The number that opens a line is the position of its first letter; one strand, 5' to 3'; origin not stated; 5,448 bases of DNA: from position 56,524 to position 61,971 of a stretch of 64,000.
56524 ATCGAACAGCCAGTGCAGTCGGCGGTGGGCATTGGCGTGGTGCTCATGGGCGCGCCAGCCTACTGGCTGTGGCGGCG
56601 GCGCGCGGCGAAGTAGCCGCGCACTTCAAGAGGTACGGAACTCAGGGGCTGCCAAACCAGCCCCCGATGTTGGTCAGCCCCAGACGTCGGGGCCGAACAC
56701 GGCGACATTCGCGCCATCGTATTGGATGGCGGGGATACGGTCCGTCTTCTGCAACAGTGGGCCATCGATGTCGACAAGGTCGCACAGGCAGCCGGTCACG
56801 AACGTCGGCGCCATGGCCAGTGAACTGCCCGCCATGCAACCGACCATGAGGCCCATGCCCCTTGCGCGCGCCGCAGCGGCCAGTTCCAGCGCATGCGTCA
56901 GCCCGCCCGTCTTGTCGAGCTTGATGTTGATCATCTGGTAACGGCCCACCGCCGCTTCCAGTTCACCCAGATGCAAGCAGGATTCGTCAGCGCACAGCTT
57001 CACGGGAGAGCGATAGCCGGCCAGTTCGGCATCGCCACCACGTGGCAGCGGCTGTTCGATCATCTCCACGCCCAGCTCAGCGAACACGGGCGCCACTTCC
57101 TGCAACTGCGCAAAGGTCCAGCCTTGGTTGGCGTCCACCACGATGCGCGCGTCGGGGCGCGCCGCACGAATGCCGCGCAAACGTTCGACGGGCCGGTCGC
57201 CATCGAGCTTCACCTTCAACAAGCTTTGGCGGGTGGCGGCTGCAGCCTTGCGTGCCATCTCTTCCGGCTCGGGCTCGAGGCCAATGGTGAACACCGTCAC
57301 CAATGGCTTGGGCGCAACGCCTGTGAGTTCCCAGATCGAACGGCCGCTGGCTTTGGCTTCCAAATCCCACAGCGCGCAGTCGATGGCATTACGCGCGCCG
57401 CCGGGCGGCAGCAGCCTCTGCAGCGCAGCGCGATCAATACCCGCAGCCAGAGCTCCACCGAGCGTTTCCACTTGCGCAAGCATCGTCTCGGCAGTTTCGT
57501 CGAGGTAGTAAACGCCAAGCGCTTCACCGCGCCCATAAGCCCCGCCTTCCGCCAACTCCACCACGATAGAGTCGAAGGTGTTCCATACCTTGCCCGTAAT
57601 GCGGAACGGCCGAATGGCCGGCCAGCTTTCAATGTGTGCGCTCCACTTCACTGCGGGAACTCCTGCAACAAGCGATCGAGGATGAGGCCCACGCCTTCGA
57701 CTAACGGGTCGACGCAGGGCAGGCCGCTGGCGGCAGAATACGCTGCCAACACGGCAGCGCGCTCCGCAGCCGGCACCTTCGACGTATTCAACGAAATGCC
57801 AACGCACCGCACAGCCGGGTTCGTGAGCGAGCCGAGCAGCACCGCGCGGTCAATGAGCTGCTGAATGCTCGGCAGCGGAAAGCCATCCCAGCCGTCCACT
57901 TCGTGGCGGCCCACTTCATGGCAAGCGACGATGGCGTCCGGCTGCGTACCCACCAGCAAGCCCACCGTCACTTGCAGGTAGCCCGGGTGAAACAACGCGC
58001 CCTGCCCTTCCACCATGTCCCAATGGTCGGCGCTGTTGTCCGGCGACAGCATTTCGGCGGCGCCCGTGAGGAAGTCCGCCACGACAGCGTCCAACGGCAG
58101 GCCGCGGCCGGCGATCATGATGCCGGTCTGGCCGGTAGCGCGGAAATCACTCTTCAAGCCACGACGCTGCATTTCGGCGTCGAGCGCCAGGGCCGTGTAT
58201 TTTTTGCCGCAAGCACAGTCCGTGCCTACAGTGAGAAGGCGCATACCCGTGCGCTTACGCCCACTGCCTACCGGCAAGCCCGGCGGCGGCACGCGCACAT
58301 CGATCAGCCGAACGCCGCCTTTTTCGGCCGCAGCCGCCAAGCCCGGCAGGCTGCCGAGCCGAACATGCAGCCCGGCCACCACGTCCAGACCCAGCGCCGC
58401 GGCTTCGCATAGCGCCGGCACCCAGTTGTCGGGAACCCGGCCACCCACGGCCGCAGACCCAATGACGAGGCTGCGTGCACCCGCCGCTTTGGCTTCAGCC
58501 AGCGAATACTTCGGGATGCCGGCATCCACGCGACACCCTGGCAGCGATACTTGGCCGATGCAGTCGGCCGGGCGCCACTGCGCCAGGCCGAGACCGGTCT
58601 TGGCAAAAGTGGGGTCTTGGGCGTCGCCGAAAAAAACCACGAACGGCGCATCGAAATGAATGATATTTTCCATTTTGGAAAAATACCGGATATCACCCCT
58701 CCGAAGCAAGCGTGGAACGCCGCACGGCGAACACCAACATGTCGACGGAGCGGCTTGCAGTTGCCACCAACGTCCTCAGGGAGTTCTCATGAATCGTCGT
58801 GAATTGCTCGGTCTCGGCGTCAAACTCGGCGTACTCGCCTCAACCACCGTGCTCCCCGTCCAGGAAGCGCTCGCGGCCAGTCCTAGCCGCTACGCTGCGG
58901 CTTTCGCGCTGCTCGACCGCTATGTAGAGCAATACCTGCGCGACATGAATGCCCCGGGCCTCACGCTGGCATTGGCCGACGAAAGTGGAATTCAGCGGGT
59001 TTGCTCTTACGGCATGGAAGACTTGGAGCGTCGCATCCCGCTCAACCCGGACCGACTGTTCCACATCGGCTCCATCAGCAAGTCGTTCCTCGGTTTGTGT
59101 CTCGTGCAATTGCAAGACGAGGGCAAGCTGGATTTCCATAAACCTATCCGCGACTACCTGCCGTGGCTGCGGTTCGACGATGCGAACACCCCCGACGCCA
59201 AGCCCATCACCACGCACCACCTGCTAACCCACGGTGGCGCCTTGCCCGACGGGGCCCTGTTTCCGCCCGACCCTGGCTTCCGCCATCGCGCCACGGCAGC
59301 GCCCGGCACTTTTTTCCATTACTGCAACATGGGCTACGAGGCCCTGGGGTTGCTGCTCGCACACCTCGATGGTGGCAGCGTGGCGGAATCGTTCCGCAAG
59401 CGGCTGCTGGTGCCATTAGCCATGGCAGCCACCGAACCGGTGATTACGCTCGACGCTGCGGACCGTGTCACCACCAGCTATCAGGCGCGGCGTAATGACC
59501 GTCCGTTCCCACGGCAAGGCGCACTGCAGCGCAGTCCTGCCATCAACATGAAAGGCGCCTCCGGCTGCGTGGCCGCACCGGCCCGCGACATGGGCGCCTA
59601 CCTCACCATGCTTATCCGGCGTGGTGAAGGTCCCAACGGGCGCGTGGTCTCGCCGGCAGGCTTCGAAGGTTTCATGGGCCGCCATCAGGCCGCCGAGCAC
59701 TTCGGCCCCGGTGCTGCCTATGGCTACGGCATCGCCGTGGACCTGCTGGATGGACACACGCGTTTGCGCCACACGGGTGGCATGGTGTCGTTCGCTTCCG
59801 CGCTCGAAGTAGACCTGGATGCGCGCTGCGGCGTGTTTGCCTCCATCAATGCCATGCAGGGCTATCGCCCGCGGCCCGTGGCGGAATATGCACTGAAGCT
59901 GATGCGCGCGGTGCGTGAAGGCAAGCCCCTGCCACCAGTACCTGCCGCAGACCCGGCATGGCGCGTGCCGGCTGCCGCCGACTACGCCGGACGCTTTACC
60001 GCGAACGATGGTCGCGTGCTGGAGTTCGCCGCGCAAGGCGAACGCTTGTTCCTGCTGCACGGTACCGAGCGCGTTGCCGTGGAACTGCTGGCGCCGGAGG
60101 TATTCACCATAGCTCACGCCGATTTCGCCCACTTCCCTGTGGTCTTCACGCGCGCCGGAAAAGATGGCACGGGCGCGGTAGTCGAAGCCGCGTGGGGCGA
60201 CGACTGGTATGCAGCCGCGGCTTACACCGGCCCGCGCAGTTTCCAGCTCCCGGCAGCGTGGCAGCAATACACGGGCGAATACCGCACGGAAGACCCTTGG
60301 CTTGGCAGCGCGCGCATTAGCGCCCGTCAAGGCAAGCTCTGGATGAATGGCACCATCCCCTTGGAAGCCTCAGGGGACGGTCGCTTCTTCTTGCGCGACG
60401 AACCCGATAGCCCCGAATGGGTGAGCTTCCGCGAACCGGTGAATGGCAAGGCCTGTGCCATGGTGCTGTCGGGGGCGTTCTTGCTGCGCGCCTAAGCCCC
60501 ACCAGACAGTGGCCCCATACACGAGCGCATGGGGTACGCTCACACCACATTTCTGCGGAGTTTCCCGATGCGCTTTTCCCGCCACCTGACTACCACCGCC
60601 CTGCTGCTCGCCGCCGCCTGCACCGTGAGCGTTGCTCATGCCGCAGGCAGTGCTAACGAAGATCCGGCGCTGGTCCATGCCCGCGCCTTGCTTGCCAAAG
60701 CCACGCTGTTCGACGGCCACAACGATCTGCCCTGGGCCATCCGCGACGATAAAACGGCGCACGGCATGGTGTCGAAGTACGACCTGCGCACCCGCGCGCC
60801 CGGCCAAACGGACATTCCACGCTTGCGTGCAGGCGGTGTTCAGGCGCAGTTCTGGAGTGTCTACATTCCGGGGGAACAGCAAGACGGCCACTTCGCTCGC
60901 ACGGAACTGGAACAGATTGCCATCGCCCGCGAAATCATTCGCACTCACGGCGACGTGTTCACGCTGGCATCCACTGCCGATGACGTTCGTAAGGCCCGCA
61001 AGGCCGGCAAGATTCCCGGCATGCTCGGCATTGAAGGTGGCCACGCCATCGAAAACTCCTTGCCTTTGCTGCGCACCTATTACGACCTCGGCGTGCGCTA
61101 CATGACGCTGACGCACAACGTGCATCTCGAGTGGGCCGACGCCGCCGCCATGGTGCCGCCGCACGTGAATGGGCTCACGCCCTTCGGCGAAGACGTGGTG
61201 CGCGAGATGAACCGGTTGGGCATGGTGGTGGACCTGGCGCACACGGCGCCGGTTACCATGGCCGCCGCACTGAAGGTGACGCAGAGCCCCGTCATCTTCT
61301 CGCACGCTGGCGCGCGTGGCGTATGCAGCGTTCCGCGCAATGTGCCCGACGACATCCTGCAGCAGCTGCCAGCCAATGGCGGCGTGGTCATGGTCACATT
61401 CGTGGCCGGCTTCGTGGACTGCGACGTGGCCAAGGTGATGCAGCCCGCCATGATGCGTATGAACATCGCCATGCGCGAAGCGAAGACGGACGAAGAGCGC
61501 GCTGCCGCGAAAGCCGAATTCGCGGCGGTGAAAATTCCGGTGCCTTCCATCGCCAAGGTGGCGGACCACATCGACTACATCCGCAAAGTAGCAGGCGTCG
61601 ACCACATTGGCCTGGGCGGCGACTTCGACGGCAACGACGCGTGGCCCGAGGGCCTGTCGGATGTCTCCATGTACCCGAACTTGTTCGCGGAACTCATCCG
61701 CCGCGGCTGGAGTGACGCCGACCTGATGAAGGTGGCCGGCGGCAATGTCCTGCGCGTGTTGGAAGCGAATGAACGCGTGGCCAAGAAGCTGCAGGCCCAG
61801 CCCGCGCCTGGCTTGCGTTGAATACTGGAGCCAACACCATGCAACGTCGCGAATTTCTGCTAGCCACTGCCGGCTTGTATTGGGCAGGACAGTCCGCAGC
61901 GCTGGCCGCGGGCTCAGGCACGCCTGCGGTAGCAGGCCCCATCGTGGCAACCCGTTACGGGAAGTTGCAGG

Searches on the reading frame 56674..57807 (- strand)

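Call 8: search_protein_families(library=pfam, proteins=[window:56674-57807:-], max_evalue=0.01)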
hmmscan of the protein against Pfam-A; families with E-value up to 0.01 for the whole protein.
window:56674-57807:- (377 aa): 2 families
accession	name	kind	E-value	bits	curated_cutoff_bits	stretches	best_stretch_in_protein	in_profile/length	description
PF13378.12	MR_MLE_C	-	6.3e-26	91.9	29.4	1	184-335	2-164/219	Enolase C-terminal domain-like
PF02746.21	MR_MLE_N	-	2.5e-09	37.8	22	1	63-163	11-117/117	Mandelate racemase / muconate lactonizing enzyme, N-terminal domain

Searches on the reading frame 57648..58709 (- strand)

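Call 8: search_protein_families(library=pfam, proteins=[window:57648-58709:-], max_evalue=0.01)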
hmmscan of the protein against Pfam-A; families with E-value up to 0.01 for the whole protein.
window:57648-58709:- (353 aa): 2 families
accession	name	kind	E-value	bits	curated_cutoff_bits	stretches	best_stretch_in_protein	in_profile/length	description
PF07755.17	DUF1611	-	2.3e-66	223.5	25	1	147-343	2-200/201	Domain of unknown function (DUF1611_C) P-loop domain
PF17396.8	DUF1611_N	-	3.6e-21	75.7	22.6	1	57-141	4-95/95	Domain of unknown function (DUF1611_N) Rossmann-like domain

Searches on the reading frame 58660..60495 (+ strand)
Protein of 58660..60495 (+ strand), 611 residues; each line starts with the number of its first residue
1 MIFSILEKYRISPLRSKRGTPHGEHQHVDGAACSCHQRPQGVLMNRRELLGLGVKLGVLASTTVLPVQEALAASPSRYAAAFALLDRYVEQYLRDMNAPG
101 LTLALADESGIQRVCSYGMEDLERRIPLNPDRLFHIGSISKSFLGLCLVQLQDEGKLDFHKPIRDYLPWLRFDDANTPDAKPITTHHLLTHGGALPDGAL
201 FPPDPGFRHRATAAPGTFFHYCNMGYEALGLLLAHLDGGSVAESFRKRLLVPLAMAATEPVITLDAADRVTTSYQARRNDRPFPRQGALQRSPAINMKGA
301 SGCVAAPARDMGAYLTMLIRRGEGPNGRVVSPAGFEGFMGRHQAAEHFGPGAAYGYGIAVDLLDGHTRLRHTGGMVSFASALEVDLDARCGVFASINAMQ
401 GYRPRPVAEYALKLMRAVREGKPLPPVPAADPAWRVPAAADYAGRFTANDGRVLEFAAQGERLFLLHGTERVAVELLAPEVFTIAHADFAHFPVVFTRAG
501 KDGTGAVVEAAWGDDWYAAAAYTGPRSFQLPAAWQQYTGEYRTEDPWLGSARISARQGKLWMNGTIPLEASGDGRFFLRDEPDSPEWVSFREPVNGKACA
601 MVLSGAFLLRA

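Call 8: search_protein_families(library=pfam, proteins=[window:58660-60495:+], max_evalue=0.01)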
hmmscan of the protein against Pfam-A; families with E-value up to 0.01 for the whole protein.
window:58660-60495:+ (611 aa): 2 families
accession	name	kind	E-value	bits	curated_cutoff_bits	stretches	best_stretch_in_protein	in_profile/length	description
PF00144.29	Beta-lactamase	-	3.1e-43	148.7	27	1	85-411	1-323/329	Beta-lactamase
PF11954.13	DUF3471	-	9.6e-06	26.4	29.3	1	534-602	12-87/103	Domain of unknown function (DUF3471)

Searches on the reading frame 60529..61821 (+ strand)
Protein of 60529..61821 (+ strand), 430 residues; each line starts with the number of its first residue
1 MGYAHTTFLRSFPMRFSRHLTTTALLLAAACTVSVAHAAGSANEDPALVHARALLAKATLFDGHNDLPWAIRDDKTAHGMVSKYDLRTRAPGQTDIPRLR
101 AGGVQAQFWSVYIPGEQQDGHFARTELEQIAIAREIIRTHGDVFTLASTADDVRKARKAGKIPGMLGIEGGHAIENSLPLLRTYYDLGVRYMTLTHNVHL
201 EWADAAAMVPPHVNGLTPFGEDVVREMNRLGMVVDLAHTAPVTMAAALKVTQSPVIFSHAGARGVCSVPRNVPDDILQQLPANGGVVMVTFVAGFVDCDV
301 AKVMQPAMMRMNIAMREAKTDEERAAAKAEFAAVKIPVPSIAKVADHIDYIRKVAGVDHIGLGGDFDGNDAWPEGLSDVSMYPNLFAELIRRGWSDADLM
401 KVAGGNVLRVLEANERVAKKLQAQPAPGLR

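Call 8: search_protein_families(library=pfam, proteins=[window:60529-61821:+], max_evalue=0.01)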
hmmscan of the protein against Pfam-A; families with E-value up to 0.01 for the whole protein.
window:60529-61821:+ (430 aa): 1 family
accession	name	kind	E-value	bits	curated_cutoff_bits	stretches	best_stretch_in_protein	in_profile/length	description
PF01244.27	Peptidase_M19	-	1.3e-110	370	26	1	54-412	2-318/319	Membrane dipeptidase (Peptidase family M19)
